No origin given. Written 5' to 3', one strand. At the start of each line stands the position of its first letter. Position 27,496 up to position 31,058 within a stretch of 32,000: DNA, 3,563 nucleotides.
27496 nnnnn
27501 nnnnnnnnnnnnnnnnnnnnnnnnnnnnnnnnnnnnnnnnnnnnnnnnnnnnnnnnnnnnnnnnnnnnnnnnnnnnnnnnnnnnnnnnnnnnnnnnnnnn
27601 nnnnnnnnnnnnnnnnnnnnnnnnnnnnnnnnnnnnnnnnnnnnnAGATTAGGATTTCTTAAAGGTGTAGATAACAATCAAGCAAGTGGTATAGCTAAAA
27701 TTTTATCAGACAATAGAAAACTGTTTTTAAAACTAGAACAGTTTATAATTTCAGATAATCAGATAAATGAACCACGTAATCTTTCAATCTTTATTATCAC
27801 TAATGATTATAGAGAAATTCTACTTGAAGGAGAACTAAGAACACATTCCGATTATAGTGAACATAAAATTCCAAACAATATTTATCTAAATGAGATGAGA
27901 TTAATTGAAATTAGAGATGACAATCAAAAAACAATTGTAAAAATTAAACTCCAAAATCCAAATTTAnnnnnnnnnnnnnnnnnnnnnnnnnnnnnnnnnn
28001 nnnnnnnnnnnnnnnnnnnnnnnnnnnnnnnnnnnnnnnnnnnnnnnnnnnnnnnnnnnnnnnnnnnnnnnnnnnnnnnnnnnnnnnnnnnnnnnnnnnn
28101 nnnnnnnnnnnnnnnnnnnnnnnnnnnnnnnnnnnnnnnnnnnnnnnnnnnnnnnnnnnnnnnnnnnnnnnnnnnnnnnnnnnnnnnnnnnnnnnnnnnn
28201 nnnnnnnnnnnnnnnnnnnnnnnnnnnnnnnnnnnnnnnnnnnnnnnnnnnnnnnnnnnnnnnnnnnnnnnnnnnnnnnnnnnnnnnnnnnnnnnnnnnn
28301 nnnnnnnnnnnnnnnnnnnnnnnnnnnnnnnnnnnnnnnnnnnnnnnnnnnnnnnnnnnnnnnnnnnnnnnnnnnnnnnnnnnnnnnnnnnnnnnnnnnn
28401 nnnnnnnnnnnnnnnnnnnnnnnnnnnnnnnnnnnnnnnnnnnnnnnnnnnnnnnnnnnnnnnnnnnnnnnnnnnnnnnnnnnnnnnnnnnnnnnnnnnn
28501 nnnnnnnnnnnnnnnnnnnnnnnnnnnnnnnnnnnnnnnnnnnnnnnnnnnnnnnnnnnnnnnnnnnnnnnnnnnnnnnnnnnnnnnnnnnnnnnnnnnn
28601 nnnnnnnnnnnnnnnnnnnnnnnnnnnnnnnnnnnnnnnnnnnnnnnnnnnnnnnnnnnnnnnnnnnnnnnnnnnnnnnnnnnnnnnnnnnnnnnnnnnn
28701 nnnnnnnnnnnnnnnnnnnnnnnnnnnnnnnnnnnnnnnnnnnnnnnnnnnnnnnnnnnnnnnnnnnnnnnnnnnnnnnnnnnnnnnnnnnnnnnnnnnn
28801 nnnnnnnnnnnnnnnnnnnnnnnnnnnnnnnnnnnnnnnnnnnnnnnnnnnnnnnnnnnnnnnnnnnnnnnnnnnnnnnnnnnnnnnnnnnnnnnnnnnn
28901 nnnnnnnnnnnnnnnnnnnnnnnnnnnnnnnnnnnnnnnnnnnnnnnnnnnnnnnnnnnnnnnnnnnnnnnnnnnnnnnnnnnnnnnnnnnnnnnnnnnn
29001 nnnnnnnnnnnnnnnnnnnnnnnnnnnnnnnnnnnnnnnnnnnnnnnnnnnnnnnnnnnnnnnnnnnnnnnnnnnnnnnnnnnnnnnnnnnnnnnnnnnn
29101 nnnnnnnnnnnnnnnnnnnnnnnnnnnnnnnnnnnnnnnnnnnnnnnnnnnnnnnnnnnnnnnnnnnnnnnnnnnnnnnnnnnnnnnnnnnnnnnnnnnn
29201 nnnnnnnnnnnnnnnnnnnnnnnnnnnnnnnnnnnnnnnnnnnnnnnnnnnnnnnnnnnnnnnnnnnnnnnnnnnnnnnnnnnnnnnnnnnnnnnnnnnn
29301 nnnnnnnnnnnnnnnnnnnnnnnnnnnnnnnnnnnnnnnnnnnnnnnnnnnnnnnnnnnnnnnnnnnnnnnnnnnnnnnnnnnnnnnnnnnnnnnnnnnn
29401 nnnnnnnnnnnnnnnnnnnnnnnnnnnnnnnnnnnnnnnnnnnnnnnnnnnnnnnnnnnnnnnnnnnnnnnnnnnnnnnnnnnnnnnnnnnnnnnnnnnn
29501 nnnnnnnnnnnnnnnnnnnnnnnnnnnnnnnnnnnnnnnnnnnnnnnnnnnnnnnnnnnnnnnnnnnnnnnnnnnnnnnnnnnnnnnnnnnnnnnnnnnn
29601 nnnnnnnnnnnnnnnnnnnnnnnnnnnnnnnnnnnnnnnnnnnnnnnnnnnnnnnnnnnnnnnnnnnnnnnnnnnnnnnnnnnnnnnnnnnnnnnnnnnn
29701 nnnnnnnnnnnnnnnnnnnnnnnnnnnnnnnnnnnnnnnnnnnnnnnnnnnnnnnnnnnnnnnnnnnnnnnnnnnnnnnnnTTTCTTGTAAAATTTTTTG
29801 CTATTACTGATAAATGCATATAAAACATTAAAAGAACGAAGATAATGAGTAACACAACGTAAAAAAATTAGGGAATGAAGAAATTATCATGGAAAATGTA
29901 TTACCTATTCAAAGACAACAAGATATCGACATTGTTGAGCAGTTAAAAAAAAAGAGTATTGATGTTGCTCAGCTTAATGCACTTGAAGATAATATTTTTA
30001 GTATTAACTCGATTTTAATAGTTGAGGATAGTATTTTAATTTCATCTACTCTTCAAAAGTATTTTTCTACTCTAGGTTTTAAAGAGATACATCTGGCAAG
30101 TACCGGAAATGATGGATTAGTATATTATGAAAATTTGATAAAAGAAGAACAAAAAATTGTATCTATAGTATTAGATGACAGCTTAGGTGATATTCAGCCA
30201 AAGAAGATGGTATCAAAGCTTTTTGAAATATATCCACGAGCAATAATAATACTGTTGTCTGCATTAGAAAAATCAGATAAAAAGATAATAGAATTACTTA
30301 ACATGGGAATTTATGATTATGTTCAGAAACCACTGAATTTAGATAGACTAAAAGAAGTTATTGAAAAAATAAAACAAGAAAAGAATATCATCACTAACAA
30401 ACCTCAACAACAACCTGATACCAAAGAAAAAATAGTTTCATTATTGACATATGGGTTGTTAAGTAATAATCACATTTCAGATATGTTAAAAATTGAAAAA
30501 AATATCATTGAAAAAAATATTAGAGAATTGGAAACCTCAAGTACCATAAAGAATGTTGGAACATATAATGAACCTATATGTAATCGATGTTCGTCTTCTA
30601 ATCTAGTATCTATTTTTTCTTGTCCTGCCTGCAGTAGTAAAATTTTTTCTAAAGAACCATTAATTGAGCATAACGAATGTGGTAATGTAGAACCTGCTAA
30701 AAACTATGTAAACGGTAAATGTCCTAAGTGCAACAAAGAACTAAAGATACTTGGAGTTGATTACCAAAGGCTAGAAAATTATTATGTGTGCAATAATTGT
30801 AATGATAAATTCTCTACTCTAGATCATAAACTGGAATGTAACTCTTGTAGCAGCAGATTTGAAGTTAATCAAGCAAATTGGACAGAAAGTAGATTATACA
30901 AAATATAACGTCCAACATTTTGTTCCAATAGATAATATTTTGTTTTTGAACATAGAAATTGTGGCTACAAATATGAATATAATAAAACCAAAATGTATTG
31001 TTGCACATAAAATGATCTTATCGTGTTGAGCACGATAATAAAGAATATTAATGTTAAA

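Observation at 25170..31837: Island-borne surface / exopolysaccharide-like module with its own orphan response regulator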

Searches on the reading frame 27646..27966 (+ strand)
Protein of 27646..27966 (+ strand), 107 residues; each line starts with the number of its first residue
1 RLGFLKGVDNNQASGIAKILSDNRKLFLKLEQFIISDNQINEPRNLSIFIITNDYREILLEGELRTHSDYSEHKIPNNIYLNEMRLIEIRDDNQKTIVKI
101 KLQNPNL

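Call 73: search_protein_families(library=pfam, proteins=[window:27646-27966:+], max_evalue=1)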
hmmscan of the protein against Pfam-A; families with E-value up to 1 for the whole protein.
seq(107 aa): 0 families

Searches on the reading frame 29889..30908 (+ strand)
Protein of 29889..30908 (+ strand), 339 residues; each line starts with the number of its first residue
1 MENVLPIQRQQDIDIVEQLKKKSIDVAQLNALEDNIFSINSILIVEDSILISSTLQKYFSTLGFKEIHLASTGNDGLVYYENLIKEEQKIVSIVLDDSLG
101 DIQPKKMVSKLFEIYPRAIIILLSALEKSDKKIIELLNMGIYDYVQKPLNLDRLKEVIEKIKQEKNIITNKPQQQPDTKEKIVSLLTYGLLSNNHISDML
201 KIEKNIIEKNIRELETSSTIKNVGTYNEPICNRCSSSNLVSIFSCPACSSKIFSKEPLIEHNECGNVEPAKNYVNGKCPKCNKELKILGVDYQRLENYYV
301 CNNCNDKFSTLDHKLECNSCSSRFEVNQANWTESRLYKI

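Call 3: search_protein_families(library=pfam, proteins=[window:29889-30908:+], max_evalue=0.1)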
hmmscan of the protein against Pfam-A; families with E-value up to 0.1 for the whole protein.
window:29889-30908:+ (339 aa): 12 families
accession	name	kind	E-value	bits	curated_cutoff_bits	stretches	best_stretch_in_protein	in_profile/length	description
PF18551.6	TackOD1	-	5e-23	82.1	32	1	184-338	35-187/188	Thaumarchaeal output domain 1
PF00072.30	Response_reg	-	3.6e-11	43.6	30.2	1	42-158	1-110/111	Response regulator receiver domain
PF23455.1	DUF7129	-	0.0021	18.2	30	1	292-323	5-36/45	Domain of unknown function (DUF7129)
PF14471.11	DUF4428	-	0.0025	18.1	27.8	1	277-313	1-35/51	Domain of unknown function (DUF4428)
PF07191.17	Zn_ribbon_6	-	0.0057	17.1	25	1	277-329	2-44/67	Double zinc ribbon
PF24441.1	DUF7560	-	0.0088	16.2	27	0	312-328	3-19/44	Family of unknown function (DUF7560)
PF11023.14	DUF2614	-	0.013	16.1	21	1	274-321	66-105/111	Zinc-ribbon containing domain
PF25206.1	DUF7836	-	0.013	15.8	26.7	1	272-307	4-39/59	Domain of unknown function (DUF7836)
PF22979.2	HTH_69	-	0.035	14.4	27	0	191-228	27-64/69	Winged helix-turn-helix domain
PF23548.1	Zn_ribbon_FGT1_2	-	0.036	14.1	27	0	243-252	21-30/35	FORGETTER1 second zinc ribbon domain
PF01363.27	FYVE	-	0.062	13.8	27.8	1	296-324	6-34/67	FYVE zinc finger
PF14131.11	DUF4298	-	0.072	13.6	27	0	175-212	49-86/87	Domain of unknown function (DUF4298)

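Call 6: search_protein_families(library=ncbifam, proteins=[window:29889-30908:+], max_evalue=0.01)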
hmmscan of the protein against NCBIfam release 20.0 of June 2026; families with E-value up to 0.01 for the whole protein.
window:29889-30908:+ (339 aa): 42 families (the best 25 are shown)
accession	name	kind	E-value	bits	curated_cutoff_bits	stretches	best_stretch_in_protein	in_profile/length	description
NF008034.0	PRK10766.1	equivalog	3.2e-10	39.9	275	1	41-193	4-147/231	two-component system response regulator TorR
NF038297.2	hybrid_HK_HrmK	equivalog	1.6e-08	33.7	725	1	4-160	454-606/607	hybrid histidine kinase/response regulator HrmK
NF008469.0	PRK11361.1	equivalog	1.7e-08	33.6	714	1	38-167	3-125/461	acetoacetate metabolism transcriptional regulator AtoC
NF007969.0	PRK10693.1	equivalog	8.2e-08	31.6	329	1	40-159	8-121/337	two-component system response regulator RssB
NF007005.1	PRK09468.1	equivalog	4.5e-07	29.5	331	1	40-188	4-142/237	osmolarity response regulator transcription factor OmpR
NF045944.1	ResRegRpaBCyano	equivalog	8.3e-07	28.6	330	1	43-173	1-123/229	response regulator transcription factor RpaB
NF007467.0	PRK10046.1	equivalog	1e-06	28.5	264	1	41-170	6-130/226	two-component response regulator DpiA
NF041946.1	LuxO_transreg_Vib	equivalog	1.2e-06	27.6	800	1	44-175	1-125/463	quorum-sensing sigma-54 dependent transcriptional regulator LuxO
NF051850.1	RespRegRprY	equivalog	1.3e-06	28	370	1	42-163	7-121/234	response regulator transcription factor RprY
NF041733.1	resp_reg_CseB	equivalog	1.4e-06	27.9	350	1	41-176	2-129/228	two-component system response regulator CseB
NF041209.1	resp_regPieR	equivalog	1.9e-06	27.7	450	1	42-173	3-126/231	two component system response regulator PieR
NF001965.0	PRK00742.1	subfamily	1.9e-06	27.3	293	1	42-174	6-136/357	chemotaxis-specific protein-glutamate methyltransferase CheB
NF009206.0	PRK12555.1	subfamily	2.1e-06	26.9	342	1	41-175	2-138/340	chemotaxis-specific protein-glutamate methyltransferase CheB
NF053854.1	RespRegPhoBBctds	equivalog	2.7e-06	26.9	270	1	42-216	1-163/225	two-component system response regulator PhoB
NF053512.1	nitric_RR_NosR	exception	3e-06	26.5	400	1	42-183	1-136/422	response regulator c-di-GMP phosphodiesterase, NosR family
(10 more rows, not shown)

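Call 43: find_homologous_proteins(query=window:29889-30905:+, max_evalue=0.00001)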
Query window:29889-30905:+ (339 aa): 9 proteins with E <= 0.00001 among 3813 candidates.
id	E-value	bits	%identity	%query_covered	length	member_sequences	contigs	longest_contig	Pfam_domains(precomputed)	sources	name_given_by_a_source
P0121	3.5e-216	734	100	100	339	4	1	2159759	PF18551.7,PF00072.31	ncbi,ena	-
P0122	2.3e-197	672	90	100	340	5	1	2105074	PF18551.7,PF00072.31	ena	-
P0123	5.4e-197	671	91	100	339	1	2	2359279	PF18551.7,PF00072.31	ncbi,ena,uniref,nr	ncbi:MAG: response regulator [Nitrosopumilus sp.]|uniref:TackOD1 domain-containing metal-binding pro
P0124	1.5e-194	663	90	100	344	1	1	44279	PF18551.7,PF00072.31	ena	-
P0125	1.6e-170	584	80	99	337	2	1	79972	PF18551.7,PF00072.31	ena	-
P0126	5.3e-170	583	80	99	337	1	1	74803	PF18551.7,PF00072.31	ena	-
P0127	7.1e-163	559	78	98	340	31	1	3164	PF18551.7,PF00072.31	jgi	-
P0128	2.0e-161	554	77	98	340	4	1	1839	PF18551.7,PF00072.31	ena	-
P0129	2.7e-161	554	77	98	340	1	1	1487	PF18551.7,PF00072.31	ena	-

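Call 64: predict_structure(alignment_id=A7)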
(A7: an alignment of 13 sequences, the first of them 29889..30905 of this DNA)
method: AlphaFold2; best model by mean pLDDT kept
length: 339 residues; sequences in the alignment: 13
mean_pLDDT: 58.2   pTM: 0.33
mean pLDDT of the five models: 58.2, 55.1, 54.0, 53.6, 51.7
residues with pLDDT >= 90: 25; 70-90: 78; 50-70: 97; < 50: 139
segments of 3 or more residues with pLDDT < 50: 1-13, 82-203
pLDDT, mean of each block of 10 residues (from residue 1): 27 50 56 60 60 64 55 52 43 35 38 38 37 38 33 41 41 38 35 38 54 68 72 79 92 89 86 84 70 82 91 89 81 65
secondary structure, 60 per line:
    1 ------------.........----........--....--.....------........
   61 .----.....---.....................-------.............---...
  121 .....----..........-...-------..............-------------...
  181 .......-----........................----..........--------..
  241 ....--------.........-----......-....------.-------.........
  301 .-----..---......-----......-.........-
elements in order: H13-21 H26-33 E36-39 E42-46 H53-61 E66-70 H74-94 H102-114 H118-125 H130-139 H151-164 H178-187 H193-216 E221-230 E239-244 E253-261 E267-269 E292-301 E312-317 E323-325 E330-338

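Call 66: fold_search(model_id=the predicted structure, library=pdb)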
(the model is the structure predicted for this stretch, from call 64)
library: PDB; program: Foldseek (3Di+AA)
matches with E <= 10: 173; with E <= 0.001: 0
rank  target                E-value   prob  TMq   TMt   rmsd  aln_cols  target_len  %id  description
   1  4ywl_A                1.6e-01  0.10  0.08  0.10  14.1       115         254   11  Pyrococcus furiosus MCM N-terminal domain F179A point mutant pentameric ring (released 2015-09-23)
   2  9mj5_C                1.8e-01  0.08  0.06  0.11  16.0       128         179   11  Catalytic domain of human DNA polymerase alpha in complex with DNA and RPA (released 2025-02-19)
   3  5urb_A                2.6e-01  0.07  0.07  0.05  14.2       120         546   15  Crystal Structure of Methionyl-tRNA synthetase (MetRS) from Acinetobacter baumannii with bound L-Methionine (released 2017-02-22)
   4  4pog_G                2.8e-01  0.08  0.08  0.10  14.3       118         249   11  MCM-ssDNA co-crystal structure (released 2014-04-09)
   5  5trb                  3.6e-01  0.63  0.10  0.39   6.3        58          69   22  Crystal structure of the RNF20 RING domain (released 2016-11-02)
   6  4ywm_F                3.8e-01  0.11  0.09  0.12  13.4       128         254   10  Pyrococcus furiosus MCM N-terminal domain beta-turn triple mutant pentameric ring (released 2015-09-23)
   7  8w0f_4                4.5e-01  0.12  0.10  0.06  12.5       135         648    7  Cryo-EM structure of a human MCM2-7 double hexamer on dsDNA (released 2024-10-02)
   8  8w0e_4                4.5e-01  0.11  0.10  0.06  12.2       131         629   10  Cryo-EM structure of a human MCM2-7 single hexamer on dsDNA (released 2024-10-02)
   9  8w0f_C                4.5e-01  0.10  0.10  0.06  12.5       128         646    8  Cryo-EM structure of a human MCM2-7 double hexamer on dsDNA (released 2024-10-02)
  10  4ywm_A                4.8e-01  0.06  0.08  0.10  14.5       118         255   11  Pyrococcus furiosus MCM N-terminal domain beta-turn triple mutant pentameric ring (released 2015-09-23)
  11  9l8v_B                5.1e-01  0.16  0.10  0.07  13.6       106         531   13  PyrN C-terminl domain in complex with L-glutamyl-sulfamoyl-adenosine (GSA) (released 2025-12-31)
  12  8ouw_5                5.1e-01  0.08  0.09  0.06  13.2       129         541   11  Cryo-EM structure of CMG helicase bound to TIM-1/TIPN-1 and homodimeric DNSN-1 on fork DNA (Caenorhabditis elegans) (released 2023-08-16)
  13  9pd4_N                5.4e-01  0.08  0.07  0.06  14.8       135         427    9  NER dual incision complex - DuIM (released 2026-02-18)
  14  4pof_A                6.1e-01  0.07  0.08  0.11  13.7       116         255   13  PfMCM N-terminal domain without DNA (released 2014-04-09)
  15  8s09_2                6.9e-01  0.08  0.09  0.06  12.9       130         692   10  H. sapiens MCM2-7 double hexamer bound to double stranded DNA (released 2024-10-02)
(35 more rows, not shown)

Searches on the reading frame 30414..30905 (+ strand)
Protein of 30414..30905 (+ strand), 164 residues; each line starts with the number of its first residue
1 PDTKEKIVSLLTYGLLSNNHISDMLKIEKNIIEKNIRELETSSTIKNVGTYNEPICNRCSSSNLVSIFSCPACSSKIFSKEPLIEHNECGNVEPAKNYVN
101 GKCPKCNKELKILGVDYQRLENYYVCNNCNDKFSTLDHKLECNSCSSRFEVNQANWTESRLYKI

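Call 55: find_homologous_proteins(query=A5, max_evalue=1e-8)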
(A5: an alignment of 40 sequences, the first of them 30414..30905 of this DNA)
Query A5 (40 sequences) (164 aa, profile of the alignment): 4 proteins with E <= 1e-8 among 1832 candidates.
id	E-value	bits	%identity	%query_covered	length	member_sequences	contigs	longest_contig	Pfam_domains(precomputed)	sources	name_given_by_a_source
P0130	3.2e-45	172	37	45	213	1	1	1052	PF18551.7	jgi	jgi:hypothetical protein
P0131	2.2e-42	163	33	57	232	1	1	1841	PF18551.7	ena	-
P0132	8.9e-37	144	34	45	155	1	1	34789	PF18551.7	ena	-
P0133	5.5e-31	125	42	36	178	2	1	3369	PF18551.7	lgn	-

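Call 86: search_protein_representatives(alignment_id=A11)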
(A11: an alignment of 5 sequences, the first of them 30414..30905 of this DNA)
Query: 5 sequences, 183 profile positions. Proteins with E-value up to 0.001 (for the whole library): 2232; up to 1e-10: 1757; up to 1e-30: 81. The best 150 are listed.
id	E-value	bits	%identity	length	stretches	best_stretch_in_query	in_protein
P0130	7.1e-83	293.1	-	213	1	14-183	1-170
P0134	2.7e-81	287.9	-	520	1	5-182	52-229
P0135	3.8e-70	251.6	-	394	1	5-182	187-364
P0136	1.3e-68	246.6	-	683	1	5-182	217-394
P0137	7.7e-66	237.5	-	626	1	3-183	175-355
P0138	8.0e-65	234.2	-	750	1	5-183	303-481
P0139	2.0e-64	232.9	-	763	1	5-183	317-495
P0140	8.1e-64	231.0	-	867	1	5-182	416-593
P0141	1.2e-63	230.3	-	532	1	5-182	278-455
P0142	1.3e-62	227.1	-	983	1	5-182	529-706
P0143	4.1e-59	215.6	-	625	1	8-182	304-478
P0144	4.6e-59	215.4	-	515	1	5-182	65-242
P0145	5.4e-59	215.2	-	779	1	6-182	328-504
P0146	5.8e-57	208.6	-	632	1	5-182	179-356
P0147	8.5e-57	208.1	-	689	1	5-182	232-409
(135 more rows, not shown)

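Call 90: search_protein_families(library=pfam, alignment_id=A13, max_evalue=0.0001)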
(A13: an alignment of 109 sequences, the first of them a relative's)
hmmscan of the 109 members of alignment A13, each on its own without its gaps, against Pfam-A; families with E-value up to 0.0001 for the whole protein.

A. member 1, P0134 (520 aa): 3 families
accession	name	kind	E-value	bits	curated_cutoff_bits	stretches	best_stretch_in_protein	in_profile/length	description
PF18551.6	TackOD1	-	2.4e-37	128.8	32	1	52-230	9-188/188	Thaumarchaeal output domain 1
PF04471.18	Mrr_cat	-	3.3e-13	50.2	21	1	392-500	12-114/115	Restriction endonuclease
PF22722.2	NA-iREase1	-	7.6e-05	23.1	27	0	392-498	4-105/106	NACHT-associated inactive Restriction Endonuclease 1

B. families by the number of members that match (of 109 scanned): 29 families (the first 25 are shown)
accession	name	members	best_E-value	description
PF18551.6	TackOD1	109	1.9e-57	Thaumarchaeal output domain 1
PF00072.30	Response_reg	30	8.6e-31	Response regulator receiver domain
PF04471.18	Mrr_cat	19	9.3e-17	Restriction endonuclease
PF00990.26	GGDEF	17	2.9e-19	Diguanylate cyclase, GGDEF domain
PF12773.13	DZR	6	7.3e-07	Double zinc ribbon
PF09723.15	Zn_ribbon_8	4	2.5e-06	Zinc ribbon domain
PF22722.2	NA-iREase1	2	4.9e-08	NACHT-associated inactive Restriction Endonuclease 1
PF08274.17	Zn_Ribbon_YjdM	2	2.7e-07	PhnA Zinc-Ribbon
PF08271.17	Zn_Ribbon_TF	2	1.2e-05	TFIIB zinc-binding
PF13404.12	HTH_AsnC-type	1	1.5e-15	AsnC-type helix-turn-helix domain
PF13412.12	HTH_24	1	1.3e-14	Winged helix-turn-helix DNA-binding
PF03721.20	UDPG_MGDP_dh_N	1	1.6e-13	UDP-glucose/GDP-mannose dehydrogenase family, NAD binding domain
PF12760.12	Zn_ribbon_IS1595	1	2.5e-10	Transposase zinc-ribbon domain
PF07705.17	CARDB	1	2.9e-08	CARDB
PF00984.24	UDPG_MGDP_dh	1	2.6e-07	UDP-glucose/GDP-mannose dehydrogenase family, central domain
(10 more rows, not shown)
